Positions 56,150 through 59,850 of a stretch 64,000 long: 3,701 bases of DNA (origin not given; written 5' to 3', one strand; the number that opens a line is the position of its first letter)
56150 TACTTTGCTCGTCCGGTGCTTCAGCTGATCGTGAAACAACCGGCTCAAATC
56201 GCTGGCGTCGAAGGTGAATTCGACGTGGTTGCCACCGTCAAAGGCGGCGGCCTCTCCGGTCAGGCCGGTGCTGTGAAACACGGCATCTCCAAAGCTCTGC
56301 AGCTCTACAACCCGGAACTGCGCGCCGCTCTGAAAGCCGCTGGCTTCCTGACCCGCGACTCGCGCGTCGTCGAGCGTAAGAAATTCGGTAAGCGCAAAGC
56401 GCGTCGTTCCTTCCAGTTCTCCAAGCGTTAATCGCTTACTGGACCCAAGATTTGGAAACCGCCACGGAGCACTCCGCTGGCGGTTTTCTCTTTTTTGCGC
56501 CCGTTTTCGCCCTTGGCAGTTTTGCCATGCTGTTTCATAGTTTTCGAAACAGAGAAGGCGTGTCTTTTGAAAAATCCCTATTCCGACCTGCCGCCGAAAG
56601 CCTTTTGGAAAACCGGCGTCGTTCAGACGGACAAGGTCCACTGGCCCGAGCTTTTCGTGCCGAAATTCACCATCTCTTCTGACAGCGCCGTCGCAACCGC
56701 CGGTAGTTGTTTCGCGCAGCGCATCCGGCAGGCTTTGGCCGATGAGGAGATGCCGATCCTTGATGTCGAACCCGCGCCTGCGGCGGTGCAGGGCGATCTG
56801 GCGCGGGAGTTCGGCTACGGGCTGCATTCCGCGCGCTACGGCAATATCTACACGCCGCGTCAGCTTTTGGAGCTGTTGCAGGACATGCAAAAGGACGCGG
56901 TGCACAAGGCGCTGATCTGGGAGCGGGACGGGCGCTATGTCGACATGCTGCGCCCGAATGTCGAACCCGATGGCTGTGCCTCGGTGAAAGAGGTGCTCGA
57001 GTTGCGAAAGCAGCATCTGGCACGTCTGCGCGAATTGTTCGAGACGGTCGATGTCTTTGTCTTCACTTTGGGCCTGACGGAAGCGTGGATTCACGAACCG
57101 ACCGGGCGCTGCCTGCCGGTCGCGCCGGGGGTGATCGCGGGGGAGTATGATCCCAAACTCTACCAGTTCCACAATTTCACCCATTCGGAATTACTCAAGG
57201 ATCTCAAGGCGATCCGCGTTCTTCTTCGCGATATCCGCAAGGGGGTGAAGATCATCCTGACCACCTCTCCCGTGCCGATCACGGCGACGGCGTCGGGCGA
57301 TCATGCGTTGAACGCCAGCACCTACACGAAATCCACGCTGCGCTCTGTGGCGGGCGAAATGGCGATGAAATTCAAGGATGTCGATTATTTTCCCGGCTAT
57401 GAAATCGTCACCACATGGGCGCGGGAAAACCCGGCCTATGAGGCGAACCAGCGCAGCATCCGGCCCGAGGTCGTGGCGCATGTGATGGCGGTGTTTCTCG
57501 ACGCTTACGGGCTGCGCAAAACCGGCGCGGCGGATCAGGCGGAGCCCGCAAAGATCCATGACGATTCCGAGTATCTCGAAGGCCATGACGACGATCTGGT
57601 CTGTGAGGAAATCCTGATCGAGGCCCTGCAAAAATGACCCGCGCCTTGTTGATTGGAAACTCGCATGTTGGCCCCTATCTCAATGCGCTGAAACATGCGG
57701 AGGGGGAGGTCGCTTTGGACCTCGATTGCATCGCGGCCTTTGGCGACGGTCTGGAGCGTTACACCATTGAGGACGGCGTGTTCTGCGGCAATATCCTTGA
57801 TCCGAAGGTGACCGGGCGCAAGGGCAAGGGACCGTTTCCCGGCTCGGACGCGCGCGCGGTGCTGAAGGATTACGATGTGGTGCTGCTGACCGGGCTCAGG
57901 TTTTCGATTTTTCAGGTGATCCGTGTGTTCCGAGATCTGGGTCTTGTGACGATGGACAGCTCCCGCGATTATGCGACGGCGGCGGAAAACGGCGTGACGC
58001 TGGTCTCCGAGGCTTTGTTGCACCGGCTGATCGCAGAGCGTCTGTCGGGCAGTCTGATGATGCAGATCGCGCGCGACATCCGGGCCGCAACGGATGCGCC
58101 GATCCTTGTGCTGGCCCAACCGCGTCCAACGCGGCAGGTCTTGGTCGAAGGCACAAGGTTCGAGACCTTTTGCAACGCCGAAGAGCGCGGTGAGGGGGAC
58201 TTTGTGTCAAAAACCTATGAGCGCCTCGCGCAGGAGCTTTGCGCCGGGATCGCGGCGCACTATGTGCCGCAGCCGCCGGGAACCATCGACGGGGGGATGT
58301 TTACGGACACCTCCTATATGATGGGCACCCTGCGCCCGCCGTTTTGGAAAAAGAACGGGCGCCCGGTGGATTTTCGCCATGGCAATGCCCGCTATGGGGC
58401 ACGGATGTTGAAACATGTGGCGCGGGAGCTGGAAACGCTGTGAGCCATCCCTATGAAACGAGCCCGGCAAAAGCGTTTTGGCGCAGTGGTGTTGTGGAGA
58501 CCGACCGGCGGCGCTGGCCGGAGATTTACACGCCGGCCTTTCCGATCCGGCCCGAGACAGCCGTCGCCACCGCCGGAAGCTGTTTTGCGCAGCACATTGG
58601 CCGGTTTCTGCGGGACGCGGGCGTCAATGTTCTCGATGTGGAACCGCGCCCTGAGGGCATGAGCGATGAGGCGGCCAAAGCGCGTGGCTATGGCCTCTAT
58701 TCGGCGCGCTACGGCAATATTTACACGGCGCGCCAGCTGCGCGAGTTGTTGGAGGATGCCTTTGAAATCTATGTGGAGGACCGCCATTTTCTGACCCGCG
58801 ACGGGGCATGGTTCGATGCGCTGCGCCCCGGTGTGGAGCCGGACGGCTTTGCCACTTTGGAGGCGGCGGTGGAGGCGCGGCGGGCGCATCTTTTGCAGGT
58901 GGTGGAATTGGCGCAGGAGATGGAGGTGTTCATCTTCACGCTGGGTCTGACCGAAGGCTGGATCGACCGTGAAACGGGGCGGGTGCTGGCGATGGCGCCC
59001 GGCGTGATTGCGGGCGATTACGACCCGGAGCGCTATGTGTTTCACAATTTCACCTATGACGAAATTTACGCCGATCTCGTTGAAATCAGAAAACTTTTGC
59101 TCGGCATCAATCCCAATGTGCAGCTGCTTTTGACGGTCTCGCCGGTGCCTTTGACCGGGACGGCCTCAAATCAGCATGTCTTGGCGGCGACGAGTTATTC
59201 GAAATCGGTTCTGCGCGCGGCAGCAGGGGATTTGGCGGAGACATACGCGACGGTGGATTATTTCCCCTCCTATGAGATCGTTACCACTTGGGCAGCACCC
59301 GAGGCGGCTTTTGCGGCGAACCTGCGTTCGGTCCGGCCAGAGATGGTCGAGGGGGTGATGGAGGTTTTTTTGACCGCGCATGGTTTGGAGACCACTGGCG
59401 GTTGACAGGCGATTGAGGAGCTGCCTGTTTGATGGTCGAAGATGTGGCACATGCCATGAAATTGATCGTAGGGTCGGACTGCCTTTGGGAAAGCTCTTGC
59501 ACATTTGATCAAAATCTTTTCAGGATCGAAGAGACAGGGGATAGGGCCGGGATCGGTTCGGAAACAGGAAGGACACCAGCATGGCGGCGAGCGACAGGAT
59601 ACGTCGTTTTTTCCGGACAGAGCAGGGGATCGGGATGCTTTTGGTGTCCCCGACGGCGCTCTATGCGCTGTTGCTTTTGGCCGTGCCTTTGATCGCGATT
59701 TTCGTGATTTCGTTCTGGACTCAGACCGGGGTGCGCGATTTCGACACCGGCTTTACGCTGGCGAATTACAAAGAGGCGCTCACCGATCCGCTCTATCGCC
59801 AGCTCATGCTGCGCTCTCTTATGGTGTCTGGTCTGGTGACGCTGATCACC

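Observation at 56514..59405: Translationally coupled GSCFA / SGNH-like / GSCFA three-gene operon of unknown function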

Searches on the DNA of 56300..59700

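Call 81: search_rna_families(source=window, start=56300, end=59700, threshold=evalue, max_evalue=1)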
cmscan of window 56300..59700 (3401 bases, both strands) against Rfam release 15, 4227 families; matches with E-value up to 1: 2.
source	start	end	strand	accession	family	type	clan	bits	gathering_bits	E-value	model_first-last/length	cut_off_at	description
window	56454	56516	-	RF00382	DnaX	Cis-reg; frameshift_element;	-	18.4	35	0.77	1-65/65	no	DnaX ribosomal frameshifting element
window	57367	57436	-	RF01977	HOTAIRM1_3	Gene; lncRNA;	-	17.6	37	0.42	1-59/59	no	HOX antisense intergenic RNA myeloid 1 conserved region 3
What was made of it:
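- Tried and rejected: Rfam found nothing above noise in 56300-59700 (call 81).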

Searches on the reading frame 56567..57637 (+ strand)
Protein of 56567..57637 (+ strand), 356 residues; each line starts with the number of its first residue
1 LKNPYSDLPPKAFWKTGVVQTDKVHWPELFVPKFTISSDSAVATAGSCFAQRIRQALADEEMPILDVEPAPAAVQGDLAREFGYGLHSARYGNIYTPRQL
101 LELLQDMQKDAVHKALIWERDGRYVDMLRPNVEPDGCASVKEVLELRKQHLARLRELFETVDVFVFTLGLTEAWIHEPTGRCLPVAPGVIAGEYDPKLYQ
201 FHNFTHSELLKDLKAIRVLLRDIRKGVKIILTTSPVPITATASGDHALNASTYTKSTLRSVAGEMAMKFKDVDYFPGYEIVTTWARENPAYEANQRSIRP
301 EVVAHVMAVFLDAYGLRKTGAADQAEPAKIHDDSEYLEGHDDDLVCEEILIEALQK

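Call 3: search_protein_families(library=pfam, proteins=[window:56567-57637:+], max_evalue=1)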
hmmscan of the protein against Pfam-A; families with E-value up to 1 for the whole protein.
window:56567-57637:+ (356 aa): 1 family
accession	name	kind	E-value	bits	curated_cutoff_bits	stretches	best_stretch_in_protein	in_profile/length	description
PF08885.17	GSCFA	-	4.5e-46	157.9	25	1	42-310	2-237/237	GSCFA family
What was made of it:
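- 56567..57637 (+): G1: intact GSCFA protein (356 aa), PipG-like. GSCFA motif at residues 46-50. PF08885 E 4.5e-46 (call 3).
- Pfam GSCFA hits (call 3).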

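Call 4: search_protein_families(library=ncbifam, proteins=[window:56567-57637:+], max_evalue=1)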
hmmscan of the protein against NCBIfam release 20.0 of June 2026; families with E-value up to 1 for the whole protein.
window:56567-57637:+ (356 aa): 0 families

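Call 7: search_protein_families(library=padloc, proteins=[window:56567-57637:+], max_evalue=1)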
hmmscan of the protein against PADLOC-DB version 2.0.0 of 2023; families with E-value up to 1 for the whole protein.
window:56567-57637:+ (356 aa): 0 families

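Call 44: find_related_loci(query=A3, collection=genome_contigs, flank=6000)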
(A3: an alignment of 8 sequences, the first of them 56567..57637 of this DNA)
Query A3 (356 aa) in genome_contigs; peptide patterns used: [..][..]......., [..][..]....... (x = any residue, [..] = any of these).
600 stretches matched a pattern (row limit reached: there are more); 585 encode a relative of the query (tblastn E <= 1e-3); the best 80 are kept; 80 distinct loci.
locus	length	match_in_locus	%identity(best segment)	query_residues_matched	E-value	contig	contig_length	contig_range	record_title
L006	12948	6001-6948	56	1-316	3e-116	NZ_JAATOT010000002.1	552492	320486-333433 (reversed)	Celeribacter sp. HF31 NODE_2_length_552492_cov_11.377939, whole genome shotgun sequence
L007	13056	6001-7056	47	1-356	3e-106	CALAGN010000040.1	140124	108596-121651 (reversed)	MAG TPA_asm: uncultured Octadecabacter sp. isolate ERR2206754_bin.13_CONCOCT_v1.1_MAG genome assembly, contig: ERZ887837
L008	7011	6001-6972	50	1-324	4e-105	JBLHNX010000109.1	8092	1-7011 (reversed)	MAG: Paracoccaceae bacterium isolate 3300055726_34 Ga0535650_0016669, whole genome shotgun sequence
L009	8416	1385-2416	48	2-356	1e-103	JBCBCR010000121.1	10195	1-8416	MAG: Pseudomonadota bacterium isolate J06596_3 NODE_121_length_10195_cov_5.630263, whole genome shotgun sequence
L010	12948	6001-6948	50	1-316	1e-103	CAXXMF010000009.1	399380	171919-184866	MAG: uncultured Celeribacter sp. isolate ac3ad876-2dd3-42ce-a36c-dae40efe6b1b genome assembly, contig: contig_9, whole g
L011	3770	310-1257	48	2-317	5e-104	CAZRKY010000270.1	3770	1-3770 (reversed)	MAG TPA_asm: uncultured Caulobacteraceae bacterium isolate binchicken_co199_53 genome assembly, contig: NODE_19668_lengt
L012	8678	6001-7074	45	1-354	3e-102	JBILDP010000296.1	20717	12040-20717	MAG: Prochlorococcaceae cyanobacterium isolate ME2016-07-20_3300033996_group7_bin28 Rohwer_bin1349_scaffold_1063_c1, who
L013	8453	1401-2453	47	4-356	3e-102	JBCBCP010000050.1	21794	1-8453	MAG: Pseudomonadota bacterium isolate J06596_1 NODE_133_length_21794_cov_14.633240, whole genome shotgun sequence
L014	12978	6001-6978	48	1-326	9e-102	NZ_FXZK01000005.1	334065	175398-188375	Flavimaricola marinus strain CECT 8899, whole genome shotgun sequence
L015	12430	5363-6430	45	1-356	3e-101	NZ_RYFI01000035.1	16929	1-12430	Hansschlegelia zhihuaiae strain S 113 Scaffold35, whole genome shotgun sequence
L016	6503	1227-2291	44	2-356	2e-101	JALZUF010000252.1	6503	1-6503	MAG: Alphaproteobacteria bacterium isolate g1_MAG_00004 g1_MAG_00004_000000000252, whole genome shotgun sequence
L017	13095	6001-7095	46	3-356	2e-100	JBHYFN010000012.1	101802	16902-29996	MAG: Paracoccaceae bacterium isolate CCAP1475_9_bin-016 CCAP1475_9_bin-016_c12, whole genome shotgun sequence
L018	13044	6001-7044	48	1-354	1e-100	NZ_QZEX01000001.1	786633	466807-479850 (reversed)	Chachezhania antarctica strain SM1703 scaffold1, whole genome shotgun sequence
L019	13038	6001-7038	47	4-354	7e-100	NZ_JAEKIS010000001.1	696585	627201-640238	Salipiger abyssi strain SY10-16 SY10-16_ctg001, whole genome shotgun sequence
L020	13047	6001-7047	46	3-354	2e-99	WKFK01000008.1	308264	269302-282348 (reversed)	MAG: Rhodobacteraceae bacterium isolate MAG5 k99_232985, whole genome shotgun sequence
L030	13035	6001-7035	47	1-356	3e-96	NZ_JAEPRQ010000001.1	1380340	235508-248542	Paracoccus caeni strain MJ17 NODE_1_length_1380340_cov_53.418155, whole genome shotgun sequence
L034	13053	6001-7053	43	1-356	1e-95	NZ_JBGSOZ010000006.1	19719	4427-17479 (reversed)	MAG: Aestuariivirga sp. isolate JTS-AC292 k141_2454369, whole genome shotgun sequence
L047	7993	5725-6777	43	1-356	3e-93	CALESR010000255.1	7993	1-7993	MAG TPA_asm: uncultured Rhodobacteraceae bacterium isolate SRR5576001_bin.31_CONCOCT_v1.1_MAG genome assembly, contig: E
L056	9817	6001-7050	42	1-355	2e-91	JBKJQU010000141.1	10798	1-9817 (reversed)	MAG: Aestuariivirga sp. isolate ant_bin.508 k117_3974325, whole genome shotgun sequence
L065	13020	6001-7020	43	2-352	6e-91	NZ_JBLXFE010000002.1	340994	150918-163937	MAG: Roseovarius sp. isolate ET02-08 T02maxbin_out.022RE.5K@2, whole genome shotgun sequence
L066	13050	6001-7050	41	3-356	5e-91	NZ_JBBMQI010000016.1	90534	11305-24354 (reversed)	Pacificibacter sp. AS14 isolate_14_16, whole genome shotgun sequence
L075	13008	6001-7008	42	4-353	1e-88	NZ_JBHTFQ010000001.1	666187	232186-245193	Plastorhodobacter daqingensis strain CGMCC 1.12750 spades_K_25_97_1, whole genome shotgun sequence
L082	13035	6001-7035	44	4-354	5e-88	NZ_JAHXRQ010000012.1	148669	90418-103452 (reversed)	Mameliella sp. CS4 NODE_12_length_148669_cov_147.499495, whole genome shotgun sequence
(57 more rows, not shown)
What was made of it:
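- Tried and rejected: I surveyed from the G side instead (call 44).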

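Call 55: search_protein_families(library=pfam, proteins=[L082:7943-9931:+, L019:7957-10140:+, L056:7175-9166:+, L034:7954-9309:+, L075:3664-5937:+, L030:4472-5203:+, L066:7919-8572:+, L065:7051-7749:+, L007:994-2790:+, L047:415-3021:+], max_evalue=0.001)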
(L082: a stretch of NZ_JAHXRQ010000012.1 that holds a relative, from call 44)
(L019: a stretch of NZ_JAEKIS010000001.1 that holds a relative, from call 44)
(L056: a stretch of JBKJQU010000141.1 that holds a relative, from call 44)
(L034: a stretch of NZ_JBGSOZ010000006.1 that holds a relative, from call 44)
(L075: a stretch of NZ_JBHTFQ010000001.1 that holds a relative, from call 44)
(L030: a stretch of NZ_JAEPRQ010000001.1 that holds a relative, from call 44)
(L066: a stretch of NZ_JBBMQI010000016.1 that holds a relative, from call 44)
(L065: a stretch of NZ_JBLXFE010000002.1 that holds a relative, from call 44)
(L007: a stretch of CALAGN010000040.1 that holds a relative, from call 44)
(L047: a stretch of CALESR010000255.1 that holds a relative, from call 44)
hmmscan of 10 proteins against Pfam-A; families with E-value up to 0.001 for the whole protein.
L082:7943-9931:+ (662 aa): 3 families
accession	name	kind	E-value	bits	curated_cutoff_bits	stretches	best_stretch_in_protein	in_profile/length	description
PF13946.11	DUF4214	-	1.3e-32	112.1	23.2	2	489-555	3-71/72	Domain of unknown function (DUF4214)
PF00353.25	HemolysinCabind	-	2.6e-20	72.5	23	3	412-440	2-30/36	RTX calcium-binding nonapeptide repeat (4 copies)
PF03629.24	SASA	-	9.7e-07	29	24.8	1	56-208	98-222/226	Carbohydrate esterase, sialic acid-specific acetylesterase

L019:7957-10140:+ (727 aa): 2 families
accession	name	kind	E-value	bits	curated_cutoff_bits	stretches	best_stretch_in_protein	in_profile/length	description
PF00353.25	HemolysinCabind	-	3.4e-37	126.4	23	9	599-633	2-36/36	RTX calcium-binding nonapeptide repeat (4 copies)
PF03629.24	SASA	-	8.1e-07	29.3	24.8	1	55-177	97-199/226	Carbohydrate esterase, sialic acid-specific acetylesterase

L056:7175-9166:+ (663 aa): 2 families
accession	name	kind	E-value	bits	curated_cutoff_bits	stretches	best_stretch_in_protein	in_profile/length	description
PF00353.25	HemolysinCabind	-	2.5e-32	110.8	23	6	423-456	2-35/36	RTX calcium-binding nonapeptide repeat (4 copies)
PF00188.32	CAP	-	1.7e-10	42.2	21.1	1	28-168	1-106/117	Cysteine-rich secretory protein family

L034:7954-9309:+ (451 aa): 3 families
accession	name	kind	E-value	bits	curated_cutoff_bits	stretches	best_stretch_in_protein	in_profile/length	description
PF08548.17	Peptidase_M10_C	-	2.3e-10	41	20.7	1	316-450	68-192/193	Peptidase M10 serralysin C terminal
PF00188.32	CAP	-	1.1e-08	36.3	21.1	1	12-152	1-106/117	Cysteine-rich secretory protein family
PF00353.25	HemolysinCabind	-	4.1e-08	33.5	23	2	307-341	2-36/36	RTX calcium-binding nonapeptide repeat (4 copies)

L075:3664-5937:+ (757 aa): 2 families
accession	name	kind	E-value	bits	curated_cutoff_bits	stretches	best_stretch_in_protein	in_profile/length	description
PF00353.25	HemolysinCabind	-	5e-95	311.2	23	15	430-464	2-36/36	RTX calcium-binding nonapeptide repeat (4 copies)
PF03629.24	SASA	-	0.00019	21.6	24.8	0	66-113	108-155/226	Carbohydrate esterase, sialic acid-specific acetylesterase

L030:4472-5203:+ (243 aa): 1 family
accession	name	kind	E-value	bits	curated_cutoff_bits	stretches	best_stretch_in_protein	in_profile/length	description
PF01144.29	CoA_trans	-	4.3e-64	216.3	23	1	24-228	6-214/217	Coenzyme A transferase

L066:7919-8572:+ (217 aa): 2 families
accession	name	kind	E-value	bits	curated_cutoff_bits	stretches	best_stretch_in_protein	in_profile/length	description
PF01144.29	CoA_trans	-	3.5e-45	154.5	23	1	14-192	2-197/217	Coenzyme A transferase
PF13336.12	AcetylCoA_hyd_C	-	9.6e-05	22.8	23.7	1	100-188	29-126/154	Acetyl-CoA hydrolase/transferase C-terminal domain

L065:7051-7749:+ (232 aa): 0 families

L007:994-2790:+ (598 aa): 2 families
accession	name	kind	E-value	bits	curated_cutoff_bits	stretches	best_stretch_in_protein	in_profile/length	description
PF13365.12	Trypsin_2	-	2.1e-16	61.4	27.6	1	403-532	2-144/144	Trypsin-like peptidase domain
PF01471.23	PG_binding_1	-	2.2e-07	31.4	23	1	172-221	2-51/57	Putative peptidoglycan binding domain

L047:415-3021:+ (868 aa): 4 families
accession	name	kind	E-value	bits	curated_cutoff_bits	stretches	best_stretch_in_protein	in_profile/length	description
PF01131.25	Topoisom_bac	-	1.1e-123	413.8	35.1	1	131-546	2-410/411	DNA topoisomerase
PF13368.11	Toprim_C_rpt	-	9.9e-58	192.4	22.3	3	775-827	2-55/57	Topoisomerase C-terminal repeat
PF01751.28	Toprim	-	7.3e-20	71.4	23.1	1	3-116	2-96/96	Toprim domain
PF01396.24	Zn_ribbon_Top1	-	1.3e-12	47.7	32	1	591-627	2-36/39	Topoisomerase DNA binding C4 zinc finger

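Call 71: predict_structure(alignment_id=A6)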
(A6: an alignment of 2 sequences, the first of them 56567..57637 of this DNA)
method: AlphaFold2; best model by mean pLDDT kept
length: 356 residues; sequences in the alignment: 2
mean_pLDDT: 56.2   pTM: 0.63
mean pLDDT of the five models: 56.2, 53.5, 50.5, 41.6, 37.5
residues with pLDDT >= 90: 11; 70-90: 121; 50-70: 64; < 50: 160
segments of 3 or more residues with pLDDT < 50: 1-47, 69-93, 187-191, 235-253, 278-302, 319-356
pLDDT, mean of each block of 10 residues (from residue 1): 32 31 31 29 43 63 56 37 33 64 86 80 75 72 85 78 74 80 59 66 84 92 83 52 34 61 78 60 32 37 53 53 30 28 29 33
secondary structure, 60 per line:
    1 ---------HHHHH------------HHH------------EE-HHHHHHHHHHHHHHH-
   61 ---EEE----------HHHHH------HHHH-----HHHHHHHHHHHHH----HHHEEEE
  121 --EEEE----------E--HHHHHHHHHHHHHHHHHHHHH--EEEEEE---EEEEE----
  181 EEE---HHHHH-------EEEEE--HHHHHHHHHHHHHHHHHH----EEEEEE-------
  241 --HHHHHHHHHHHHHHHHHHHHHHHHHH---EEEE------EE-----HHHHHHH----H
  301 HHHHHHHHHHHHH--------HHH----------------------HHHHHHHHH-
elements in order: H10-14 H45-59 E64-66 H77-81 H88-91 H97-109 E117-120 E123-126 H140-160 E163-168 E172-176 E181-183 H187-191 E199-203 H206-223 E228-233 H243-268 E272-275 H289-295 H300-313 H347-355
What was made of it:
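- Tried and rejected: An ORF1 model from a two-sequence alignment had pLDDT 56 (call 71).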

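Call 74: fold_search(model_id=the predicted structure, library=pdb)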
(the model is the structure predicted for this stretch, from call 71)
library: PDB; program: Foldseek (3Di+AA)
matches with E <= 10: 1136; with E <= 0.001: 0
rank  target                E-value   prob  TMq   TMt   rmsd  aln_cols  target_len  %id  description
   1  3skv_A                5.4e-03  0.98  0.23  0.23   8.0       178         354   13  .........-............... SsfX3 from a Tetracycline Biosynthetic Pathway (released 2011-10-05)
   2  8ik1_A                1.1e-02  0.97  0.19  0.30   7.8       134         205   12  EstL5 in complex of PMSF (released 2023-03-29)
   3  4tx1_A                1.9e-02  0.66  0.23  0.35  12.6       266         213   18  The crystal structure of carbohydrate acetylesterase family member from Sinorhizobium meliloti (released 2014-12-24)
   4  8ik1_B                2.1e-02  0.90  0.20  0.32   9.1       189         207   12  EstL5 in complex of PMSF (released 2023-03-29)
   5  7e16_A                2.3e-02  0.96  0.20  0.31   8.0       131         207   14  crystal structure of GDSL esterase from Geobacillus thermodenitrificans (released 2021-04-14)
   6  1es9                  2.8e-02  0.63  0.25  0.37  13.9       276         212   12  X-RAY CRYSTAL STRUCTURE OF R22K MUTANT OF THE MAMMALIAN BRAIN PLATELET-ACTIVATING FACTOR ACETYLHYDROLASES (PAF-AH) (released 2000-05-31)
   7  6zfa_AAA              2.9e-02  0.28  0.21  0.21  14.8       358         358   10  Structure of the catalytic domain of human endo-alpha-mannosidase MANEA in complex with GlcIFG, alpha-1,2-mannobiose (released 2020-11-18)
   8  1wab                  3.3e-02  0.69  0.25  0.38  16.0       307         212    9  PLATELET-ACTIVATING FACTOR ACETYLHYDROLASE (released 1997-11-12)
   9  8gkd_C                3.6e-02  0.85  0.23  0.23   7.4       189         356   13  Crystal structure of the peptidoglycan O-acetylesterase Ape1 (amino acids 41-392) from Campylobacter jejuni (released 2024-03-20)
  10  2wao_A                4.8e-02  0.91  0.22  0.24   7.5       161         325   12  Structure of a family two carbohydrate esterase from Clostridium thermocellum in complex with cellohexaose (released 2009-10-06)
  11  4iqd_B                4.8e-02  0.12  0.16  0.18  16.1       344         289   12  Crystal Structure of Carboxyvinyl-Carboxyphosphonate Phosphorylmutase from Bacillus anthracis (released 2013-01-23)
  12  8u92_A                5.1e-02  0.11  0.14  0.16  15.3       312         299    9  Crystal structure of N-acetylneuraminate lyase (NanA) from Klebsiella aerogenes (pyruvate bound, Orthorhombic P form) (released 2023-09-27)
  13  2wab_A                6.0e-02  0.84  0.21  0.23   7.3       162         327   12  Structure of an active site mutant of a family two carbohydrate esterase from Clostridium thermocellum in complex with (released 2009-03-24)
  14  1bwr                  6.8e-02  0.47  0.25  0.37  14.1       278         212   11  PROBING THE SUBSTRATE SPECIFICITY OF THE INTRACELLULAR BRAIN PLATELET-ACTIVATING FACTOR ACETYLHYDROLASE (released 1999-05-18)
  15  3lci_A                7.6e-02  0.09  0.13  0.15  16.3       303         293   10  The D-sialic acid aldolase mutant V251W (released 2011-01-19)
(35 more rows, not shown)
